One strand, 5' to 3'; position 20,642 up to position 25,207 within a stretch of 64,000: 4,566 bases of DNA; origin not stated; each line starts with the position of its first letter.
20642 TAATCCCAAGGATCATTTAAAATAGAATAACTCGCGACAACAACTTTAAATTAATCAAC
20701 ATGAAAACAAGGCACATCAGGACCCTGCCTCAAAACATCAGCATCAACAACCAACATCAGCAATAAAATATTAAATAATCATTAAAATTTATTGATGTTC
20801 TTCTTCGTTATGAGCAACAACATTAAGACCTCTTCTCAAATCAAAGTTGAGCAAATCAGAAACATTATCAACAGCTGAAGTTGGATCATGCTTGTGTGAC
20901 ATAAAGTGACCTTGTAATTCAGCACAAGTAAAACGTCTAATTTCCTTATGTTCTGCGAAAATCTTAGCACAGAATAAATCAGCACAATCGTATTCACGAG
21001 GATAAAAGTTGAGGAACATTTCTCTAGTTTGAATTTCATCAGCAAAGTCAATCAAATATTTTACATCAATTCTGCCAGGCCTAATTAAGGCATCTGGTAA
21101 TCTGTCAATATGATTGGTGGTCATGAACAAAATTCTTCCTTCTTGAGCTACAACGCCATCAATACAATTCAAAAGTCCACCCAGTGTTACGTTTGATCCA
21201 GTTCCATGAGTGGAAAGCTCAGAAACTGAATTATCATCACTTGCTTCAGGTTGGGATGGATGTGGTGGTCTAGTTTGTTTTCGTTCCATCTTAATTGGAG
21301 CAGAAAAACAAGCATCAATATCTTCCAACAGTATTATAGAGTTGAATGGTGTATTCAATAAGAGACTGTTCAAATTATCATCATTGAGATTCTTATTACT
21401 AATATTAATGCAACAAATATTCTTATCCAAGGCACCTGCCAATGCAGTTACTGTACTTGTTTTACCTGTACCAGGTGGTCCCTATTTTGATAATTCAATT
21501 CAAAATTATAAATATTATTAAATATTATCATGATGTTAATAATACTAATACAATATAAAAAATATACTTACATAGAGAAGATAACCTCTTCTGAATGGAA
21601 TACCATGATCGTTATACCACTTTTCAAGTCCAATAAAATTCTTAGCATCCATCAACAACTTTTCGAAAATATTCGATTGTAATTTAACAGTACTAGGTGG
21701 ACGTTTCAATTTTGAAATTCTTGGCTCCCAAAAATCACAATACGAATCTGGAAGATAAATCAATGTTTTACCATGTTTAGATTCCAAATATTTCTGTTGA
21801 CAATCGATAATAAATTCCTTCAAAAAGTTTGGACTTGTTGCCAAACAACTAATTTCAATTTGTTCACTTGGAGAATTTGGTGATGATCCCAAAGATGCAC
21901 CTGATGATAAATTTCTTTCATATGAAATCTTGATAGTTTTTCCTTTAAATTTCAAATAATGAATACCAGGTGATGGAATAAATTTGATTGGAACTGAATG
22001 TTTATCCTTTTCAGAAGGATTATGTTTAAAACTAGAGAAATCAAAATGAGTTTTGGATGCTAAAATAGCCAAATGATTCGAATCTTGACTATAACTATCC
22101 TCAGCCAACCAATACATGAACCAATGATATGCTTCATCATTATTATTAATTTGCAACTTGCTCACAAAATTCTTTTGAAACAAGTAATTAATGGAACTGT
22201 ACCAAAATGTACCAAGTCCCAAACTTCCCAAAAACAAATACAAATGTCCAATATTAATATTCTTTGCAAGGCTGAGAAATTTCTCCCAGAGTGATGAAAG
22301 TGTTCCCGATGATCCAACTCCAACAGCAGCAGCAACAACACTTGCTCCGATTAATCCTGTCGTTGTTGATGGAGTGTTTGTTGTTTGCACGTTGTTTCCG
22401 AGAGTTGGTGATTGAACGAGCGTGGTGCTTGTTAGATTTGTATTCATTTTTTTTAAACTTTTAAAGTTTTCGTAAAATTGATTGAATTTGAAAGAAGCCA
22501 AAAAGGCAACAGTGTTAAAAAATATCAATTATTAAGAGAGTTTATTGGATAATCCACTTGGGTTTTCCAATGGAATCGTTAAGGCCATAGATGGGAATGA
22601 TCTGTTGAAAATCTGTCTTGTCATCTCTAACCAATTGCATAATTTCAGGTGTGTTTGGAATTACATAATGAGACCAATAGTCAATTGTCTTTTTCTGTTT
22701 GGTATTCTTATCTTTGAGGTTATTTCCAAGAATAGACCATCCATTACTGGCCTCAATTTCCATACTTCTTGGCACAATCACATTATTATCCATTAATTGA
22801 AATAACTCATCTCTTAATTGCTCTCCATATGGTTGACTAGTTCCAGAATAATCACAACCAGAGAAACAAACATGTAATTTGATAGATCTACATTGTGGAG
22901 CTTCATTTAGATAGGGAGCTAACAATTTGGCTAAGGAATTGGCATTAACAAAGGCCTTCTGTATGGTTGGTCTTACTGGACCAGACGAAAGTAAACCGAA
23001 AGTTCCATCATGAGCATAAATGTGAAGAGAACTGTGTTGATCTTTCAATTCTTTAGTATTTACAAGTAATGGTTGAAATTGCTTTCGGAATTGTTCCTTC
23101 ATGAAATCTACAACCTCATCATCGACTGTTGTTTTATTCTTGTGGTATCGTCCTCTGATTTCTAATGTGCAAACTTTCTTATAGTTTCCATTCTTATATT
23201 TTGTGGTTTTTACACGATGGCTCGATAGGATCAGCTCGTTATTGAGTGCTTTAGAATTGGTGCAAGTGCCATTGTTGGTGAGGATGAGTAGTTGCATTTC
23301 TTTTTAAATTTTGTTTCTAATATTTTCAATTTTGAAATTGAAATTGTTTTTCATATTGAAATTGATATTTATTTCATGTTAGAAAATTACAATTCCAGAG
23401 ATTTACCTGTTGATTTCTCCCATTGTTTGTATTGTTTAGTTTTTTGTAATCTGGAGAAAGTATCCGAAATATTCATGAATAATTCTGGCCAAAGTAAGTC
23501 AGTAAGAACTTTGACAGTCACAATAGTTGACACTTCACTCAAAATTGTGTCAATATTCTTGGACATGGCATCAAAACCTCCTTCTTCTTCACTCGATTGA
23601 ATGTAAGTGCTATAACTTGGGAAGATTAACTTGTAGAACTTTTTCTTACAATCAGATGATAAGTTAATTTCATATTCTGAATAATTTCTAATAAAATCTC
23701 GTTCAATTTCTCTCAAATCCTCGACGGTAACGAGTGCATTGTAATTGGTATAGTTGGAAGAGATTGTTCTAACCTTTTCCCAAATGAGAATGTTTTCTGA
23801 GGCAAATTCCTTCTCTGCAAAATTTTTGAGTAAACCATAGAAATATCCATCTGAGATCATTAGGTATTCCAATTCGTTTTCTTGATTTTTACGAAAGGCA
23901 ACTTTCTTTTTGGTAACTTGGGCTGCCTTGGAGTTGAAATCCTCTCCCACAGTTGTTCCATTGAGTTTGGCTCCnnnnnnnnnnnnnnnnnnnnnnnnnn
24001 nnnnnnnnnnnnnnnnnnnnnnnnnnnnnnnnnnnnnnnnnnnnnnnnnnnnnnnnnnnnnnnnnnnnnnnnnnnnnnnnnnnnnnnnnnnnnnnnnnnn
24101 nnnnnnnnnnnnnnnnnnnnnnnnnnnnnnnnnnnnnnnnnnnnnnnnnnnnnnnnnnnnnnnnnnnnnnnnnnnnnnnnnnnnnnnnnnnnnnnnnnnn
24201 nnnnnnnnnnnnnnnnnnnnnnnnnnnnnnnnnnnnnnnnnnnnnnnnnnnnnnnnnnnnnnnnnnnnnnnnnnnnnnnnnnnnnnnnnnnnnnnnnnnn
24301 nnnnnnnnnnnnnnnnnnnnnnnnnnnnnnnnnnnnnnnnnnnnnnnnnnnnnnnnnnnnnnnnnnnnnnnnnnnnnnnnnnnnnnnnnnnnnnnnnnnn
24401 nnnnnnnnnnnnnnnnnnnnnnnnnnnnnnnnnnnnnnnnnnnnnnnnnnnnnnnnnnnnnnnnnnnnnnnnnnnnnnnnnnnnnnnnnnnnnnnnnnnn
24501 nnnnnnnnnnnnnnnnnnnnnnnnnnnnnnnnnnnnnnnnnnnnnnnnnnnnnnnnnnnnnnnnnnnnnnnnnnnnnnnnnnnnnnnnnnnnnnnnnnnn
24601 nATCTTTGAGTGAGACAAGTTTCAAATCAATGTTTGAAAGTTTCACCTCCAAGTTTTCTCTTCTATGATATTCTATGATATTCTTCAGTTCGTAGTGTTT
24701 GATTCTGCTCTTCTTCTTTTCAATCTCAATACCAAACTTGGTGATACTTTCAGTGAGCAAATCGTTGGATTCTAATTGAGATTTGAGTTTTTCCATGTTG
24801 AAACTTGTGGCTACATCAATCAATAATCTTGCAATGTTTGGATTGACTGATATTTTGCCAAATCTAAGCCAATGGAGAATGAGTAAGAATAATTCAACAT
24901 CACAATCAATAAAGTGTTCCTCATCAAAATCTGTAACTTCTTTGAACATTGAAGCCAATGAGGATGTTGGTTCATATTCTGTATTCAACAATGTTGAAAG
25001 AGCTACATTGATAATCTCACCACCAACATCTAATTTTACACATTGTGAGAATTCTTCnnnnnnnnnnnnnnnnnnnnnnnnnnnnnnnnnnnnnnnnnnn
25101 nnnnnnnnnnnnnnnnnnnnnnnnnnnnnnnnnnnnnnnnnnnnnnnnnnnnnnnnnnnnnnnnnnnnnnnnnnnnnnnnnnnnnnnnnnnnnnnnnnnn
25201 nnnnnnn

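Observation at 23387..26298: Unusual domain fusion: zinc finger + KCTD-type BTB + pentapeptide-repeat β-helix + RGS domain in one 930-aa protein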

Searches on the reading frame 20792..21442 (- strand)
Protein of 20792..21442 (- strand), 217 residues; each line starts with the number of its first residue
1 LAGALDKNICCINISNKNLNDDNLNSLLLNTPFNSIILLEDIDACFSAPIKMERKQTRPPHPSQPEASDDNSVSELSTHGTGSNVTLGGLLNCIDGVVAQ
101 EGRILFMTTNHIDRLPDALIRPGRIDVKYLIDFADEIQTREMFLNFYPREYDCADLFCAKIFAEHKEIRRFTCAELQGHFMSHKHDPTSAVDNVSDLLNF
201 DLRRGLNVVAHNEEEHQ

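Call 82: search_protein_families(library=pfam, proteins=[window:20792-21442:-], max_evalue=0.001)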
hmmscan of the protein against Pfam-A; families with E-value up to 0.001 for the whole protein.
window:20792-21442:- (217 aa): 2 families
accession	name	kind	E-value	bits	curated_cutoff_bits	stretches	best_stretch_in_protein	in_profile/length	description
PF25426.1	AAA_lid_BCS1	-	4.5e-16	59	27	1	138-195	3-59/60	Mitochondrial chaperone BCS1-like, ATPase lid domain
PF00004.35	AAA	-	1e-06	29.7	21.2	1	81-131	79-129/131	ATPase family associated with various cellular activities (AAA)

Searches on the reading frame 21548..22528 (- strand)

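Call 26: search_protein_families(library=pfam, proteins=[window:21548-22528:-], max_evalue=0.001)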
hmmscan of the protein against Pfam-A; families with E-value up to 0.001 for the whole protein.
window:21548-22528:- (327 aa): 1 family
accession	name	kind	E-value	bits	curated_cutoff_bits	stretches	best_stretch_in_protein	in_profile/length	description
PF08740.16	BCS1_N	-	1.3e-37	130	28.1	1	106-281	8-182/182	BCS1 N terminal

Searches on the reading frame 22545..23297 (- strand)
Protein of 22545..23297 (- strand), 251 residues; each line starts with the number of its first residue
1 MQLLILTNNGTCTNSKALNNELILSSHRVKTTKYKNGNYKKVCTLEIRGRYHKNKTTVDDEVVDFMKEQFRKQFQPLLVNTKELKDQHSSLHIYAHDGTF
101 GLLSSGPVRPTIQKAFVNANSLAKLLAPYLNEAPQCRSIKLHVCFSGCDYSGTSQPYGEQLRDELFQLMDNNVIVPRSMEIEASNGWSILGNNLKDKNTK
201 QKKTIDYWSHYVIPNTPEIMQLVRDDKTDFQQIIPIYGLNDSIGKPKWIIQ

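Call 12: search_protein_families(library=pfam, proteins=[window:22545-23297:-], max_evalue=10)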
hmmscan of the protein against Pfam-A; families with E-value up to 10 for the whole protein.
seq(251 aa): 0 families

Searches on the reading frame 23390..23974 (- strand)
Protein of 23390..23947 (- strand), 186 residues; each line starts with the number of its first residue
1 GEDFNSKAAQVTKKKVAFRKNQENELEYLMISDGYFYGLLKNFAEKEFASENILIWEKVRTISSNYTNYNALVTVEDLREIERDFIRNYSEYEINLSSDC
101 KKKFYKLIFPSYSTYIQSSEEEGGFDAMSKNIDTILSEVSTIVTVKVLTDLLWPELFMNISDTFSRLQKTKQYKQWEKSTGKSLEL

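Call 12: search_protein_families(library=pfam, proteins=[window:23390-23947:-], max_evalue=10)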
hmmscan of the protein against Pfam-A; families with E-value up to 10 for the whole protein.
seq(186 aa): 2 families
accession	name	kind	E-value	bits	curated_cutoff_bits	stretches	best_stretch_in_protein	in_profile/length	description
PF00615.24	RGS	-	3.3e-05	24.7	23.9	1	35-136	10-100/117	Regulator of G protein signaling domain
PF18062.7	RE_AspBHI_N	-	0.0073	16.3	27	1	36-105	111-178/185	Restriction endonuclease AspBHI N-terminal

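Call 28: search_solved_structures(query=window:23390-23947:-, max_evalue=10, show_alignments=3)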
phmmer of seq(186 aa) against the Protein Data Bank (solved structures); distinct sequences matched with E-value up to 10: 7.
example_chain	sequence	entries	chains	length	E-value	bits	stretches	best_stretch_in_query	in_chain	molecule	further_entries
2crp_A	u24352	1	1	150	0.073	16.3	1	26-117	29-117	Regulator of G-protein signaling 5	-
4igu_A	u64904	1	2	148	0.086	16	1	39-115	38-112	CG5036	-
6am3_X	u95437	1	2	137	0.45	13.7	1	38-105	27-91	Regulator of G-protein signaling 17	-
1zv4_X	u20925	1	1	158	0.65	13.2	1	38-105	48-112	Regulator of G-protein signaling 17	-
1uf0_A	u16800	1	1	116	0.73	13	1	26-120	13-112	Serine/threonine-protein kinase DCAMKL1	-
9r2i_D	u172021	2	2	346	1.1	12.5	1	55-105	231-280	Cyclin-Y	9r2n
4gou_A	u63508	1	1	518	2.9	11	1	30-107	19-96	EhRGS-RhoGEF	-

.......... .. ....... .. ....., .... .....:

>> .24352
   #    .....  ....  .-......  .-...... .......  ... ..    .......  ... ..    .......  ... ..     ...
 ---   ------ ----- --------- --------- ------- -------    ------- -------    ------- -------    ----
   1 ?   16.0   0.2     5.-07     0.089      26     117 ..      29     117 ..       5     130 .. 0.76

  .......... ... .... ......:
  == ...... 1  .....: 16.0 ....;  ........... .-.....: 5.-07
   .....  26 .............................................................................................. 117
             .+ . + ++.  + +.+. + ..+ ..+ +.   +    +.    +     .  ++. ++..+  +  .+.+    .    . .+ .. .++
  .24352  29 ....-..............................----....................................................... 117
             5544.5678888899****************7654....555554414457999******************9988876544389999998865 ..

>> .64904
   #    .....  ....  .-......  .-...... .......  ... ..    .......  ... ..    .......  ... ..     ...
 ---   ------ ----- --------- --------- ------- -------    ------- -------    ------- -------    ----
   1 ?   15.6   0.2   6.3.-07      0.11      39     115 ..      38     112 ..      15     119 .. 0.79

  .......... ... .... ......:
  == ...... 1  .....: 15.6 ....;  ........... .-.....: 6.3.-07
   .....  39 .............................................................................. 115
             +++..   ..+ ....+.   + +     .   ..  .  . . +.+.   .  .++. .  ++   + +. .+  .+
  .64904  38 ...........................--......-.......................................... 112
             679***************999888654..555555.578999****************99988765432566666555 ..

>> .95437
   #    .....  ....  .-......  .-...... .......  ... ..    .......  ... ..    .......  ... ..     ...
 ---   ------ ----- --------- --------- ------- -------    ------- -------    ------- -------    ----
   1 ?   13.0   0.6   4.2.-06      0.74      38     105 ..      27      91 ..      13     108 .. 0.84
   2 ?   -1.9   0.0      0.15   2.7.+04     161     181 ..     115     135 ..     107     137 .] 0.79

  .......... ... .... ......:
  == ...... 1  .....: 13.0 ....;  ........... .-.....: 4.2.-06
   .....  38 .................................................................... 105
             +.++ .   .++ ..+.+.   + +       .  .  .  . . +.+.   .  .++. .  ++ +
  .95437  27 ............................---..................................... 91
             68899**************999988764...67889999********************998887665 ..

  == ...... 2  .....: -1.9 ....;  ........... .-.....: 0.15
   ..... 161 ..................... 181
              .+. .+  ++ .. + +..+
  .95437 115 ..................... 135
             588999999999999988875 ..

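Call 43: search_solved_structures(query=A2, max_evalue=1, show_alignments=2)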
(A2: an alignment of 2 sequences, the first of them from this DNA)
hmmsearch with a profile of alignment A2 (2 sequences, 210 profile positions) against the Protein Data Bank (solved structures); distinct sequences matched with E-value up to 1: 16.
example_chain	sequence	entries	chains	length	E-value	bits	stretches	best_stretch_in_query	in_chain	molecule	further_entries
1cmz_A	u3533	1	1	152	0.0001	25.5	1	50-131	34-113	PROTEIN (GAIP (G-ALPHA INTERACTING) PROTEIN)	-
6am3_X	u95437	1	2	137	0.00016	24.8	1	51-132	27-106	Regulator of G-protein signaling 17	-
1zv4_X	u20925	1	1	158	0.00024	24.2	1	51-132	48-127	Regulator of G-protein signaling 17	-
4igu_A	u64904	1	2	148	0.00045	23.3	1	51-134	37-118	CG5036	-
2crp_A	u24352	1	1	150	0.0012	21.9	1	43-131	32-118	Regulator of G-protein signaling 5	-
4ekc_B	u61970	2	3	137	0.031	17.3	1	45-124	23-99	Regulator of G-protein signaling 2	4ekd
2v4z_B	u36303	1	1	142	0.035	17.2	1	45-121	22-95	REGULATOR OF G-PROTEIN SIGNALING 2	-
2af0_A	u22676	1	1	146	0.035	17.2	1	45-124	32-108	Regulator of G-protein signaling 2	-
2d9j_A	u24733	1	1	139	0.048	16.7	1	55-131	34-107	Regulator of G-protein signalling 7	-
2a72_A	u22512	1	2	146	0.05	16.7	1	55-130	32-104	Regulator of G-protein signalling 7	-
2es0_A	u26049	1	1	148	0.074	16.1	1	55-112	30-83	regulator of G-protein signalling 6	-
4gou_A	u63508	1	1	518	0.1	15.6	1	43-119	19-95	EhRGS-RhoGEF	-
7shf_C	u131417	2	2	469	0.18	14.8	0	55-125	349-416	Isoform 2 of Regulator of G-protein signaling 7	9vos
6n9g_A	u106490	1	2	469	0.22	14.6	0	55-125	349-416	Regulator of G-protein signaling 7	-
7ewp_C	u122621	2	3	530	0.25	14.4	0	55-124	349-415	Regulator of G-protein signaling 7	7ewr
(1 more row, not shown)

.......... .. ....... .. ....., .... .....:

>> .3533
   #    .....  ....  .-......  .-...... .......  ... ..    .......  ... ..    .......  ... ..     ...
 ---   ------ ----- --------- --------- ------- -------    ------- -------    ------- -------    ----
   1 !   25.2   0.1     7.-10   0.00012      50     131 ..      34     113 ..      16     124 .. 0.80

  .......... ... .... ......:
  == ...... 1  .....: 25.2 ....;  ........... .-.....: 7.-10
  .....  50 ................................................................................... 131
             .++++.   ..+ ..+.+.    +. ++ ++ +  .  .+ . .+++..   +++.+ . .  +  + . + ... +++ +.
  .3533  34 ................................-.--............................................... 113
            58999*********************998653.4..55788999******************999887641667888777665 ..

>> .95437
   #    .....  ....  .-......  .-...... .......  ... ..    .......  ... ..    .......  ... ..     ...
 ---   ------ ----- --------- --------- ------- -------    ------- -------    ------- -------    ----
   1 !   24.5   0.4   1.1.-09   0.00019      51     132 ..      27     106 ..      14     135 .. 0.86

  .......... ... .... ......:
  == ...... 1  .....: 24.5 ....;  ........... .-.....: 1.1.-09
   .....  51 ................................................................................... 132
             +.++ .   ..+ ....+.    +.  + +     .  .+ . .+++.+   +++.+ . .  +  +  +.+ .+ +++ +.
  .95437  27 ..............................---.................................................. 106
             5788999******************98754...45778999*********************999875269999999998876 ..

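Call 44: find_related_loci(query=A2, collection=metagenome_contigs, flank=6000)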
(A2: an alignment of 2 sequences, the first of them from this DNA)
Query A2 (195 aa) in metagenome_contigs; peptide patterns used: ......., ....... (x = any residue, [..] = any of these).
293 stretches matched a pattern, but none encodes a relative of the query by tblastn (E <= 1e-3).

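Call 53: predict_structure(alignment_id=A2)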
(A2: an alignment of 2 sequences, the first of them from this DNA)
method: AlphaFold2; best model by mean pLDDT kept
length: 195 residues; sequences in the alignment: 2
mean_pLDDT: 66.5   pTM: 0.58
mean pLDDT of the five models: 66.5, 65.9, 56.6, 55.1, 54.5
residues with pLDDT >= 90: 1; 70-90: 110; 50-70: 27; < 50: 57
segments of 3 or more residues with pLDDT < 50: 1-28, 121-148
pLDDT, mean of each block of 10 residues (from residue 1): 40 43 47 76 80 76 74 62 80 74 76 76 42 42 46 78 78 86 87 70
secondary structure, 60 per line:
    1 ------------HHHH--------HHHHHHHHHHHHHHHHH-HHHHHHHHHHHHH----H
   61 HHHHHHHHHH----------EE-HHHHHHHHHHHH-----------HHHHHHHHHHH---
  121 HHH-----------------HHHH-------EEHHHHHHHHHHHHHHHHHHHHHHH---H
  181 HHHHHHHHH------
elements in order: H13-16 H25-41 H43-55 H60-70 H84-95 H107-117 H141-144 H154-176 H180-189

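Call 55: fold_search(model_id=the predicted structure, library=pdb)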
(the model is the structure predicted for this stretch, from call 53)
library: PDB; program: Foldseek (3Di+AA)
matches with E <= 10: 150; with E <= 0.001: 0
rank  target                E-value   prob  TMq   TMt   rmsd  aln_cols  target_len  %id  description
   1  6am3_A                2.2e-03  1.00  0.35  0.49  10.4       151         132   18  Regulator of G protein signaling (RGS) 17 in complex with Ca2+ (released 2019-02-13)
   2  6am3_X                2.7e-03  1.00  0.35  0.48  10.4       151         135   18  Regulator of G protein signaling (RGS) 17 in complex with Ca2+ (released 2019-02-13)
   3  2ik8_B                3.1e-03  1.00  0.44  0.68   6.2       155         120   14  Crystal structure of the heterodimeric complex of human RGS16 and activated Gi alpha 1 (released 2006-11-21)
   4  2ode_D                3.6e-03  1.00  0.43  0.69   5.2       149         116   15  Crystal structure of the heterodimeric complex of human RGS8 and activated Gi alpha 3 (released 2007-02-06)
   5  1fqk_B                4.5e-03  1.00  0.41  0.57   7.1       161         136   17  CRYSTAL STRUCTURE OF THE HETERODIMERIC COMPLEX OF THE RGS DOMAIN OF RGS9, AND THE GT/I1 CHIMERA ALPHA SUBUNIT [(RGS9)- (released 2001-02-28)
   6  2gtp_C                5.7e-03  1.00  0.44  0.62   6.7       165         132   13  Crystal structure of the heterodimeric complex of human RGS1 and activated Gi alpha 1 (released 2006-05-23)
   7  1agr_E                6.4e-03  1.00  0.42  0.61   7.5       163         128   18  COMPLEX OF ALF4-ACTIVATED GI-ALPHA-1 WITH RGS4 (released 1997-06-16)
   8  2af0                  6.4e-03  1.00  0.43  0.56  12.7       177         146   14  Structure of the Regulator of G-Protein Signaling Domain of RGS2 (released 2005-08-02)
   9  2ik8_D                6.7e-03  1.00  0.44  0.64   6.3       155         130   14  Crystal structure of the heterodimeric complex of human RGS16 and activated Gi alpha 1 (released 2006-11-21)
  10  2ode_B                8.5e-03  1.00  0.47  0.66   5.2       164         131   12  Crystal structure of the heterodimeric complex of human RGS8 and activated Gi alpha 3 (released 2007-02-06)
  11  1agr_H                8.5e-03  1.00  0.44  0.69   4.5       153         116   18  COMPLEX OF ALF4-ACTIVATED GI-ALPHA-1 WITH RGS4 (released 1997-06-16)
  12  5do9_B                9.0e-03  1.00  0.42  0.59   9.5       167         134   15  Structure of regulator of G protein signaling 8 (RGS8) in complex with AlF4-activated Galpha-q (released 2016-01-20)
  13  1fqj_E                9.5e-03  1.00  0.43  0.58   6.6       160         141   15  CRYSTAL STRUCTURE OF THE HETEROTRIMERIC COMPLEX OF THE RGS DOMAIN OF RGS9, THE GAMMA SUBUNIT OF PHOSPHODIESTERASE AND  (released 2001-02-28)
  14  2v4z_B                9.5e-03  0.99  0.31  0.47  15.9       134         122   18  The crystal structure of the human G-protein subunit alpha (GNAI3) in complex with an engineered regulator of G-protei (released 2008-11-04)
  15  2bt2_E                9.5e-03  0.99  0.35  0.46  15.9       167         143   12  Structure of the regulator of G-protein signaling 16 (released 2005-06-03)
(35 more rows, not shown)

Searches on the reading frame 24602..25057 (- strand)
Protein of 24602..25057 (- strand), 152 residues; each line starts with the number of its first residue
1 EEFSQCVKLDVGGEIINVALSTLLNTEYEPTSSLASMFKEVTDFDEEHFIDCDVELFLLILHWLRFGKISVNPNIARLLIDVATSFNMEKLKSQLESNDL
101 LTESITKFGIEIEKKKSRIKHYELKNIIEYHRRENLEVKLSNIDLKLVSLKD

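Call 73: find_related_loci(query=A5, collection=metagenome_contigs, flank=6000)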
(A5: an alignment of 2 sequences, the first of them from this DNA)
Query A5 (152 aa) in metagenome_contigs; peptide patterns used: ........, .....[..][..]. (x = any residue, [..] = any of these).
387 stretches matched a pattern, but none encodes a relative of the query by tblastn (E <= 1e-3).
